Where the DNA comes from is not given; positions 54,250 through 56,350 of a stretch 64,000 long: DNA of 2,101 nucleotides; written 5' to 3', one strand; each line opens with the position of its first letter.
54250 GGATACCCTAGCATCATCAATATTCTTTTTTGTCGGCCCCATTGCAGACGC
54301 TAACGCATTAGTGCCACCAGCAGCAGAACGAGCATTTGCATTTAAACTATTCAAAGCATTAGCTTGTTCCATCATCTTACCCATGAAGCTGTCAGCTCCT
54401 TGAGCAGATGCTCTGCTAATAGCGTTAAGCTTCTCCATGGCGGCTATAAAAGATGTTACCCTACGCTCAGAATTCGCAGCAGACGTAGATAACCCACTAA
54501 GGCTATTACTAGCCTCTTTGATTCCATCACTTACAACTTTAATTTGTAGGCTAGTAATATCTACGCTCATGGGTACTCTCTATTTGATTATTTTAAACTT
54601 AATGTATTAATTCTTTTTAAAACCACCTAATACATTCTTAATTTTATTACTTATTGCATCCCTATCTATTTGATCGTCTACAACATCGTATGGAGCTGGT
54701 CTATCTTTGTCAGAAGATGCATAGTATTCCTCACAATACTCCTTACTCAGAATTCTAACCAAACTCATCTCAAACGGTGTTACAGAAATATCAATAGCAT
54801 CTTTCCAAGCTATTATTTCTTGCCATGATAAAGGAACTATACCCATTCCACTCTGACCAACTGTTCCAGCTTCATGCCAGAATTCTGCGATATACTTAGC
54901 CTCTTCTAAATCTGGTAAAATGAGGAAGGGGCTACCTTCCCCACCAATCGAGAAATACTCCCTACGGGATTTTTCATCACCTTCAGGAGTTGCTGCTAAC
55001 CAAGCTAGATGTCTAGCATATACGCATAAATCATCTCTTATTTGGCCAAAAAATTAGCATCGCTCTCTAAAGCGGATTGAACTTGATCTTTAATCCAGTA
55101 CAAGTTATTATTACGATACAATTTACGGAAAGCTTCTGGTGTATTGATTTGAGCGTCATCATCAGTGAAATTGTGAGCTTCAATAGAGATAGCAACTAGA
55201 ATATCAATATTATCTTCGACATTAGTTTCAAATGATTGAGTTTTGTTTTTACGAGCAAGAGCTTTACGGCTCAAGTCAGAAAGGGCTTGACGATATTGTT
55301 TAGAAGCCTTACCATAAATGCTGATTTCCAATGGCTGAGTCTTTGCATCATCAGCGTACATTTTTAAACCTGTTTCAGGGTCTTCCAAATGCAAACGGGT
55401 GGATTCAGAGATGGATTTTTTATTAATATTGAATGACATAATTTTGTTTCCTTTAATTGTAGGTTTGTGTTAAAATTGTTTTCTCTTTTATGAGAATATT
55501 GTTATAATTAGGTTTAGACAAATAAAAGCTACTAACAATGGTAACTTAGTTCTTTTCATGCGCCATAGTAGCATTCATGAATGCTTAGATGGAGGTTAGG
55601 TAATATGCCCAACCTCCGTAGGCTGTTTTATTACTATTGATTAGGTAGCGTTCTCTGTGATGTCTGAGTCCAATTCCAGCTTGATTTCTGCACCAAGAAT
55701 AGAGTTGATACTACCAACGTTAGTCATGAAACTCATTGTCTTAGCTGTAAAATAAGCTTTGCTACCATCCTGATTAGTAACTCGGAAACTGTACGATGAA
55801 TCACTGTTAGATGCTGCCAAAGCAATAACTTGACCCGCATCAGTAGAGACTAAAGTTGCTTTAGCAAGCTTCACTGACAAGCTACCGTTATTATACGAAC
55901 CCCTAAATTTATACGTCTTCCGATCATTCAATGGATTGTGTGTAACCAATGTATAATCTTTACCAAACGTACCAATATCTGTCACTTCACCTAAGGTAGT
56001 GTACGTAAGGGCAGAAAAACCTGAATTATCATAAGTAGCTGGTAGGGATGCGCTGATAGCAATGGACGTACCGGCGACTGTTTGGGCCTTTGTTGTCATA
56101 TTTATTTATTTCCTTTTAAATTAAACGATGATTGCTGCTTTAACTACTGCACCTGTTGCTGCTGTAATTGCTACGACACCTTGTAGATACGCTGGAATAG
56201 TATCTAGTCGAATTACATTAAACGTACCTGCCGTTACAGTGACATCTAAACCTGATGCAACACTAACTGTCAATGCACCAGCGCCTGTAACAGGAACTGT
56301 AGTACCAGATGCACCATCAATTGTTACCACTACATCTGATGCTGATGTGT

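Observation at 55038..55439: Unannotated programmed -1 frameshift (G-T type) in the tail assembly chaperone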

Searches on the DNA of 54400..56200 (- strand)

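Call 5: search_dna_similar(query=window:54400-56200:-, collection=phages, mode=near, max_rows=30)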
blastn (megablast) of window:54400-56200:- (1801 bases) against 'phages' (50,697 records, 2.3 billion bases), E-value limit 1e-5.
No match.

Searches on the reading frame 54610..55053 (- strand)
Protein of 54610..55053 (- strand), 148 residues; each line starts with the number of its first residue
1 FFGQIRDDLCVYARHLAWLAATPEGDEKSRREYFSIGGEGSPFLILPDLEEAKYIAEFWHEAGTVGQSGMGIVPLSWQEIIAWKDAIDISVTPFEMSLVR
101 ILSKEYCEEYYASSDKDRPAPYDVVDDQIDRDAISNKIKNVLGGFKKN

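Call 6: search_protein_families(library=phrogs, proteins=[window:54610-55053:-], max_evalue=0.01)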
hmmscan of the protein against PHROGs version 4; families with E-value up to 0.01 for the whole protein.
seq(148 aa): 3 families
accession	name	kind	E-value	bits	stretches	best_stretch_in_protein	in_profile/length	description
phrog_18915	-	unknown function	3.2e-19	70.5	1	11-122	2-114/135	-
phrog_4966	-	unknown function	5.6e-06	26.8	1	50-117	240-307/311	-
phrog_20700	-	unknown function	0.00036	21.6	1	2-115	17-129/140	-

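Call 7: search_protein_families(library=pfam, proteins=[window:54610-55053:-], max_evalue=0.01)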
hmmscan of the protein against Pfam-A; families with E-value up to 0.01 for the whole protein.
seq(148 aa): 1 family
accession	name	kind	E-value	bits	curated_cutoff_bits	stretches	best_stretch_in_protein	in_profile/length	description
PF23812.1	Phage_TAC_18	-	1.1e-05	25.9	27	1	67-107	37-78/79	Phage tail assembly chaperone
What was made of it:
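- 54607..55047 (-): T segment read in the -1 frame: 146 codons plus stop. G55047 is read twice. Suggested annotation: complement(join(54607..55047,55047..55439)), giving gpGT of 277 aa. PF23812 Phage_TAC_18, 25.9 bits against a cut-off of 27 (call 7).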

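Call 17: search_dna_similar(query=window:54610-55047:-, collection=phages, mode=protein, max_evalue=0.001, max_rows=40)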
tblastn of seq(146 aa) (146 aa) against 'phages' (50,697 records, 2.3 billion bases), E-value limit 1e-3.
Records with a match: 106; places in all: 106; records where one place covers at least 80% of the query: 103.
Best place of each record, by identity: <60% 106.
By first word of the organism name: Vibrio 99; Acinetobacter 3; Salicola 2; Listonella 2.
By host as written in the record: - 80; Vibrio lentus 5; Vibrio sp. F12 3; Vibrio crassostreae 2; Vibrio sp. sp. F13 2; Vibrio alginolyticus 2; Salicola sp. M5 MPN 10^-2 23B 2; Vibrio sp. YD38 2; and 7 more.
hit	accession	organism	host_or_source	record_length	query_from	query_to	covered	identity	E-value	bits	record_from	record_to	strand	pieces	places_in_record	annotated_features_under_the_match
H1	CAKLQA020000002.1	Acinetobacter phage MD-2021a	not known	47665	3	140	95%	29.7%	3e-17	82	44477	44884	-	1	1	Uncharacterised protein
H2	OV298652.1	Acinetobacter phage MD-2021a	not known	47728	3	140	95%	29.7%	3e-17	82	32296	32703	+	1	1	Uncharacterised protein (x2)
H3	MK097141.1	Vibrio phage P23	Vibrio sagamiensis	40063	1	124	85%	32.1%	6e-12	67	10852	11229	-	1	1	hypothetical protein (x2)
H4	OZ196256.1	Vibrio phage K69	Seawater and oysters mix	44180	2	120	82%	32.8%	5e-10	62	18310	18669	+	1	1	hypothetical protein (x2)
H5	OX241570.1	Vibrio phage 230E39-1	Seawater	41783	3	120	81%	33.1%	5e-14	73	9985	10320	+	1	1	conserved hypothetical protein (x2)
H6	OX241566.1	Vibrio phage 137E35-1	Seawater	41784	3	120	81%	33.1%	5e-14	73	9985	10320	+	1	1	conserved hypothetical protein (x2)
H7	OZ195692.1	Vibrio phage K20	Seawater and oysters mix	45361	2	120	82%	32.0%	3e-9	59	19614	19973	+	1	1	hypothetical protein (x2)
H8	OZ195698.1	Vibrio phage K16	Seawater and oysters mix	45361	2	120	82%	32.0%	3e-9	59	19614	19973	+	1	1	hypothetical protein (x2)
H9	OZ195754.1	Vibrio phage K60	Seawater and oysters mix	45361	2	120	82%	32.0%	3e-9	59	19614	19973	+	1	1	hypothetical protein (x2)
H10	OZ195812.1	Vibrio phage K18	Seawater and oysters mix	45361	2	120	82%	32.0%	3e-9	59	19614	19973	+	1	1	hypothetical protein (x2)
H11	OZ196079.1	Vibrio phage K36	Seawater and oysters mix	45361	2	120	82%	32.0%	3e-9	59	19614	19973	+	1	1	hypothetical protein (x2)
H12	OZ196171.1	Vibrio phage K19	Seawater and oysters mix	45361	2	120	82%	32.0%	3e-9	59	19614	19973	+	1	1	hypothetical protein (x2)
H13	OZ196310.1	Vibrio phage K17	Seawater and oysters mix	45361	2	120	82%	32.0%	3e-9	59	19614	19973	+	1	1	hypothetical protein (x2)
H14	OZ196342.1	Vibrio phage K39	Seawater and oysters mix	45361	2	120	82%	32.0%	3e-9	59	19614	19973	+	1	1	hypothetical protein (x2)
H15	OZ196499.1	Vibrio phage K21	Seawater and oysters mix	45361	2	120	82%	32.0%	3e-9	59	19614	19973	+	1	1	hypothetical protein (x2)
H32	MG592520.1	Vibrio phage 1.151.O._10N.222.46.B1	Vibrio splendidus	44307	3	120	81%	32.2%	2e-14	75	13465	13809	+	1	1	hypothetical protein (x2)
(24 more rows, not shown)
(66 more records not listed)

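Call 19: get_annotated_region(hit=H2, flank=1500)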
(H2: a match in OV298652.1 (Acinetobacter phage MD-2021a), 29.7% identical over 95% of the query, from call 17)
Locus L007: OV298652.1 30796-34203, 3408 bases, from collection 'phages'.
description: Acinetobacter phage MD-2021a strain 5899STDY8049187 genome assembly, chromosome: 1.
organism: Acinetobacter phage MD-2021a (NCBI taxid 2899278)
taxonomy: Viruses; Duplodnaviria; Heunggongvirae; Uroviricota; Caudoviricetes
host: -; source: not known; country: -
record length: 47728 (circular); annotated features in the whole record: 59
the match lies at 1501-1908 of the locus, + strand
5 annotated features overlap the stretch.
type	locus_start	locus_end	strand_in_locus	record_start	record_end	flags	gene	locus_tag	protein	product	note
CDS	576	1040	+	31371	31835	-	-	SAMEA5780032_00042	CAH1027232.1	Uncharacterised protein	-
CDS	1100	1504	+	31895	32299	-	-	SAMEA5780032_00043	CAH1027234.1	Uncharacterised protein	-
CDS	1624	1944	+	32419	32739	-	-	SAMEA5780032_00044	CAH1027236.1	Uncharacterised protein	-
CDS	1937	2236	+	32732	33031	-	-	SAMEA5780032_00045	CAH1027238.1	Uncharacterised protein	-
CDS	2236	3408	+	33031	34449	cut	-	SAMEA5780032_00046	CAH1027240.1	Uncharacterized conserved protein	-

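Call 20: get_annotated_region(hit=H3, flank=1500)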
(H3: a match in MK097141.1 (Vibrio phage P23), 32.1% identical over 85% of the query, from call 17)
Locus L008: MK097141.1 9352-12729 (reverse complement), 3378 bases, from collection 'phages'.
description: Vibrio phage P23, complete genome.
organism: Vibrio phage P23 (NCBI taxid 2488664)
taxonomy: Viruses; Duplodnaviria; Heunggongvirae; Uroviricota; Caudoviricetes
host: Vibrio sagamiensis; source: -; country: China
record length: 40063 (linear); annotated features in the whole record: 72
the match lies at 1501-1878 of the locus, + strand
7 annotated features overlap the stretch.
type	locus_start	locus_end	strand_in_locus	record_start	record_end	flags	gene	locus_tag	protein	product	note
CDS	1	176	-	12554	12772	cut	-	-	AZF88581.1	hypothetical protein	hypothetical protein VchM-138_0008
CDS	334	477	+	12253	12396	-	-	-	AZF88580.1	hypothetical protein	-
CDS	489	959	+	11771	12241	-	-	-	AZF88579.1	hypothetical protein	hypothetical protein ValSw33_6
CDS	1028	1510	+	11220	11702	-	-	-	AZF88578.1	hypothetical protein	hypothetical protein ValSw33_5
CDS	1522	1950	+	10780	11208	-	-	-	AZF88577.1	hypothetical protein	hypothetical protein ValSw33_4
CDS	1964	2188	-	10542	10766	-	-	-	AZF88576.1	hypothetical protein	-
CDS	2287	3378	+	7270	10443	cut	-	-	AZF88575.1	putative tail tape measure protein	-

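Call 21: get_annotated_region(hit=H32, flank=1500)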
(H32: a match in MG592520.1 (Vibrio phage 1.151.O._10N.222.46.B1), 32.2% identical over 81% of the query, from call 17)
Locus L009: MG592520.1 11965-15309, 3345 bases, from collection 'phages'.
description: Vibrio phage 1.151.O._10N.222.46.B1, partial genome.
organism: Vibrio phage 1.151.O._10N.222.46.B1 (NCBI taxid 1881430)
taxonomy: Viruses; Duplodnaviria; Heunggongvirae; Uroviricota; Caudoviricetes
host: Vibrio splendidus; source: iron chloride precipitation of 0.2um-filtered seawater, resuspended in oxalate solution; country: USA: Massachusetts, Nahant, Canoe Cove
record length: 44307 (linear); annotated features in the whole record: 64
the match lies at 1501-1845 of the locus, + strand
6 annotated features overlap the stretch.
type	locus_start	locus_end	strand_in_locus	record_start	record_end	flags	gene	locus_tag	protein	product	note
CDS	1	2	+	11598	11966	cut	-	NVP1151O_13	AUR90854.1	coil containing protein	NVP1151O_13; aclame_best_match:protein:proph:182627; tara_best_match:OM-RGC.v1.027115591; ...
CDS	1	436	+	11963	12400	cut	-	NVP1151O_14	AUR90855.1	hypothetical protein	NVP1151O_14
CDS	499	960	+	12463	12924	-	-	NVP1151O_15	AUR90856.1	hypothetical protein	NVP1151O_15; aclame_best_match:protein:proph:165373; tara_best_match:OM-RGC.v1.024307198; ...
CDS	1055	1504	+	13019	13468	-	-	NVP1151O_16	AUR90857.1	hypothetical protein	NVP1151O_16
CDS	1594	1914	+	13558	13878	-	-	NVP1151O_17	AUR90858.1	hypothetical protein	NVP1151O_17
CDS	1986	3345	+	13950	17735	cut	-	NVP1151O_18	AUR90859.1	coil containing protein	NVP1151O_18; aclame_best_match:protein:vir:96798; tara_best_match:OM-RGC.v1.000128772; cvp_best_match:CAMPEP_0000025888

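Call 22: get_annotated_region(hit=H4, flank=1500)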
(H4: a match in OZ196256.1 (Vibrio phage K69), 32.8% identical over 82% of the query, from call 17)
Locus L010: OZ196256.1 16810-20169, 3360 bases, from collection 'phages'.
description: Vibrio phage K69 genome assembly, chromosome: VPK69_1.
organism: Vibrio phage K69 (NCBI taxid 3105787)
taxonomy: Viruses
host: -; source: Seawater and oysters mix; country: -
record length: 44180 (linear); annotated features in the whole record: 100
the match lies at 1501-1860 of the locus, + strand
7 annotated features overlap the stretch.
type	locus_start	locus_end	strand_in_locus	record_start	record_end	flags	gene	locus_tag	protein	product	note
CDS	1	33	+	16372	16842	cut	-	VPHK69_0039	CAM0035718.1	tail completion or Neck1 protein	-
CDS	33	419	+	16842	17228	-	-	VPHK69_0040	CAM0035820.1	hypothetical protein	-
CDS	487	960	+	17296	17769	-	-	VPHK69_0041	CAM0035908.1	major tail protein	-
CDS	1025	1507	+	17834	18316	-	-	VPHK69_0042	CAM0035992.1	hypothetical protein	-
CDS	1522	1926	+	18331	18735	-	-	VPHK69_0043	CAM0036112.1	hypothetical protein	-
CDS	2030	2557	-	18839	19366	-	-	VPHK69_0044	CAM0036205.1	hypothetical protein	-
CDS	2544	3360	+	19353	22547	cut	-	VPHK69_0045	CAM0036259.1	tail length tape measure protein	-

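Call 34: find_related_loci(query=A2, collection=viral_contigs, flank=1500)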
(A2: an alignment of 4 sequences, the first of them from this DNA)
Query A2 (148 aa) in viral_contigs; peptide patterns used: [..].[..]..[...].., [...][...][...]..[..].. (x = any residue, [..] = any of these).
60 stretches matched a pattern; 10 encode a relative of the query (tblastn E <= 1e-3); 10 distinct loci.
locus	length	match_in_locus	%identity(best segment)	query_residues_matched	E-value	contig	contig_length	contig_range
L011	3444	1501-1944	61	1-147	2e-61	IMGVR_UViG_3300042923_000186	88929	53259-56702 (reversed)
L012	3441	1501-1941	39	1-142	6e-34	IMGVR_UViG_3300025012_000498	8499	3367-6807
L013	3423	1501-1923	35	1-142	2e-27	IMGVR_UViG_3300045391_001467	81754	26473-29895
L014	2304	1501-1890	32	1-131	3e-20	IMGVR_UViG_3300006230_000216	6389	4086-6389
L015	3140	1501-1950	32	2-148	7e-19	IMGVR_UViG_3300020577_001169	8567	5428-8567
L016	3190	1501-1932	33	2-142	3e-18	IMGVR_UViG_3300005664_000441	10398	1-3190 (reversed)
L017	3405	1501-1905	30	1-135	3e-18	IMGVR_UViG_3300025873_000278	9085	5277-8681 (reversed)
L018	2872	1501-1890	33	1-122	2e-17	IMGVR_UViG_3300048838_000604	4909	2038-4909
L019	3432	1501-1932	33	2-142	3e-18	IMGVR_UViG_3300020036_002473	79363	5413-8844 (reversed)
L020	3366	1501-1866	32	1-122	3e-11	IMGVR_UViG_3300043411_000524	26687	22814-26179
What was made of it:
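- Homology to relatives begins at residues 1-3 of the -1 frame, exactly at the slip site (calls 17, 34).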

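Call 45: search_protein_families(library=pfam, alignment_id=A1, max_evalue=1)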
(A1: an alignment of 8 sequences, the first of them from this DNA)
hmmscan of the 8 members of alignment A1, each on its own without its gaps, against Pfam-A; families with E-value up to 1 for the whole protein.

A. member 1, seq(148 aa): 1 family
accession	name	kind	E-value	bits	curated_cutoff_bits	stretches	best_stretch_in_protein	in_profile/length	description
PF23812.1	Phage_TAC_18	-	1.1e-05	25.9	27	1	67-107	37-78/79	Phage tail assembly chaperone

B. families by the number of members that match (of 8 scanned): 2 families
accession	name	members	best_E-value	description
PF23812.1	Phage_TAC_18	6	2.8e-07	Phage tail assembly chaperone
PF02976.21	MutH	1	0.077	DNA mismatch repair enzyme MutH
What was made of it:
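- On Pfam PF23812 Phage_TAC_18: Six of 8 aligned relatives match at E<=1, best 2.8e-7 (call 45).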

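Call 71: find_related_loci(query=A2, collection=genome_contigs, flank=1500)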
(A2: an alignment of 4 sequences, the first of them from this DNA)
Query A2 (148 aa) in genome_contigs; peptide patterns used: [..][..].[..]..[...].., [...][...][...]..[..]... (x = any residue, [..] = any of these).
75 stretches matched a pattern, but none encodes a relative of the query by tblastn (E <= 1e-3).
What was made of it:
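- Tried and rejected: None found (call 71), so there is no evidence of prophage relatives and no host assignment.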

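Call 72: find_related_loci(query=A2, collection=metagenome_contigs, flank=1500)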
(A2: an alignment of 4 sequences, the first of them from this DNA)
Query A2 (148 aa) in metagenome_contigs; peptide patterns used: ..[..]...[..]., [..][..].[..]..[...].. (x = any residue, [..] = any of these).
157 stretches matched a pattern; 6 encode a relative of the query (tblastn E <= 1e-3); 6 distinct loci.
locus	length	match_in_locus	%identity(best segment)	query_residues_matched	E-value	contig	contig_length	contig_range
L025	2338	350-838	37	1-136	8e-29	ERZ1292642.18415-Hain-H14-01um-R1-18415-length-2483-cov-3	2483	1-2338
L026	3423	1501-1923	35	1-142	8e-28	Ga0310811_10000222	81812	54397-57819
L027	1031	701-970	48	1-92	8e-25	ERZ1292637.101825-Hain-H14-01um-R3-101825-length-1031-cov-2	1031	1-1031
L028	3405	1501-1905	30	1-135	1e-18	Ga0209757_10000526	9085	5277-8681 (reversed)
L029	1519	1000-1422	29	1-138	5e-17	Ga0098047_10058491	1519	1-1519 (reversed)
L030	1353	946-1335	32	1-122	4e-16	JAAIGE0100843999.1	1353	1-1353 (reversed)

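Call 84: search_dna_similar(query=window:54610-55047:-, collection=phages, mode=protein, max_evalue=0.001, max_rows=40, rows=spread)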
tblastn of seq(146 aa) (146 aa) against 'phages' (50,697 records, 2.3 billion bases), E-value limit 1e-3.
Records with a match: 106; places in all: 106; records where one place covers at least 80% of the query: 103.
Best place of each record, by identity: <60% 106.
By first word of the organism name: Vibrio 99; Acinetobacter 3; Salicola 2; Listonella 2.
By host as written in the record: - 80; Vibrio lentus 5; Vibrio sp. F12 3; Vibrio crassostreae 2; Vibrio sp. sp. F13 2; Vibrio alginolyticus 2; Salicola sp. M5 MPN 10^-2 23B 2; Vibrio sp. YD38 2; and 7 more.
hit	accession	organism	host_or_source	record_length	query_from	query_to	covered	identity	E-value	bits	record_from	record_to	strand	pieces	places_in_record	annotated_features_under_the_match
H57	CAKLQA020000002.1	Acinetobacter phage MD-2021a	not known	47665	3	140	95%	29.7%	3e-17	82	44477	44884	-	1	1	Uncharacterised protein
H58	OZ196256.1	Vibrio phage K69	Seawater and oysters mix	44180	2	120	82%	32.8%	5e-10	62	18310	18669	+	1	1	hypothetical protein (x2)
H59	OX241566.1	Vibrio phage 137E35-1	Seawater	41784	3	120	81%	33.1%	5e-14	73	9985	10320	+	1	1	conserved hypothetical protein (x2)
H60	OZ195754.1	Vibrio phage K60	Seawater and oysters mix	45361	2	120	82%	32.0%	3e-9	59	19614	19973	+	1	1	hypothetical protein (x2)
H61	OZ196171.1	Vibrio phage K19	Seawater and oysters mix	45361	2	120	82%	32.0%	3e-9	59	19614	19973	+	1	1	hypothetical protein (x2)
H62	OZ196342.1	Vibrio phage K39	Seawater and oysters mix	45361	2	120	82%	32.0%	3e-9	59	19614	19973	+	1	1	hypothetical protein (x2)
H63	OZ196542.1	Vibrio phage K23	Seawater and oysters mix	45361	2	120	82%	32.0%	3e-9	59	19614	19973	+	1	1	hypothetical protein (x2)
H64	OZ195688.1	Vibrio phage K62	Seawater and oysters mix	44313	2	120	82%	32.0%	6e-9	59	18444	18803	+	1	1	hypothetical protein (x2)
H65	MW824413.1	Vibrio phage 14E30.2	Vibrio crassostreae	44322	2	120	82%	32.0%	6e-9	59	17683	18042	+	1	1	hypothetical protein (x2)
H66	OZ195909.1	Vibrio phage K47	Seawater and oysters mix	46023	2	120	82%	32.0%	6e-9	59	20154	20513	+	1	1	hypothetical protein (x2)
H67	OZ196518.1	Vibrio phage K52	Seawater and oysters mix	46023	2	120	82%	32.0%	6e-9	59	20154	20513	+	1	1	hypothetical protein (x2)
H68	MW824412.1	Vibrio phage 14E30.1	Vibrio crassostreae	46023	2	120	82%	32.0%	6e-9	59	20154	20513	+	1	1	hypothetical protein (x2)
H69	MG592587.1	Vibrio phage 1.216.O._10N.222.55.C12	Vibrio sp. sp. F13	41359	2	120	82%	31.2%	2e-8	57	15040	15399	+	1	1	hypothetical protein (x2)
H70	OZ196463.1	Vibrio phage K67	Seawater and oysters mix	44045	2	120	82%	31.2%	2e-8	57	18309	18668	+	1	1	hypothetical protein (x2)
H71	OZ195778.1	Vibrio phage K66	Seawater and oysters mix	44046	2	120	82%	31.2%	2e-8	57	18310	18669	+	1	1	hypothetical protein (x2)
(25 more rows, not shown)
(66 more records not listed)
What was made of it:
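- Closest known: Unannotated G/T pairs of about 100 GenBank Vibrio siphophages. Different: All are annotated as two hypothetical proteins (call 84).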

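Call 87: predict_structure(alignment_id=A7)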
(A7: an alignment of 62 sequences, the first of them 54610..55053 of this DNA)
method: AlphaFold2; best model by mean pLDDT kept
length: 148 residues; sequences in the alignment: 62
mean_pLDDT: 93.7   pTM: 0.83
mean pLDDT of the five models: 93.7, 92.9, 92.6, 92.4, 92.4
residues with pLDDT >= 90: 118; 70-90: 25; 50-70: 5; < 50: 0
segments of 3 or more residues with pLDDT < 50: none
pLDDT, mean of each block of 10 residues (from residue 1): 96 98 98 92 95 98 98 98 97 98 99 98 78 78 80
secondary structure, 60 per line:
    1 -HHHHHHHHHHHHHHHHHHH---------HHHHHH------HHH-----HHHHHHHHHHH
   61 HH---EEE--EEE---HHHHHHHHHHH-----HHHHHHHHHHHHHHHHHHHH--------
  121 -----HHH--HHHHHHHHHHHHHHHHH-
elements in order: H2-20 H30-35 H50-62 E66-68 E71-73 H77-87 H93-112 H131-147
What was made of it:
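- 54607..55047 (-): AF2 pLDDT 93.7 with residues 1-70 at 92-98 (call 87).
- AF2 places residues 1-70 inside a compact domain at pLDDT 92-98 (call 87). They form helices 2-20, 30-35 and 50-62 of one confidently predicted domain (call 87).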
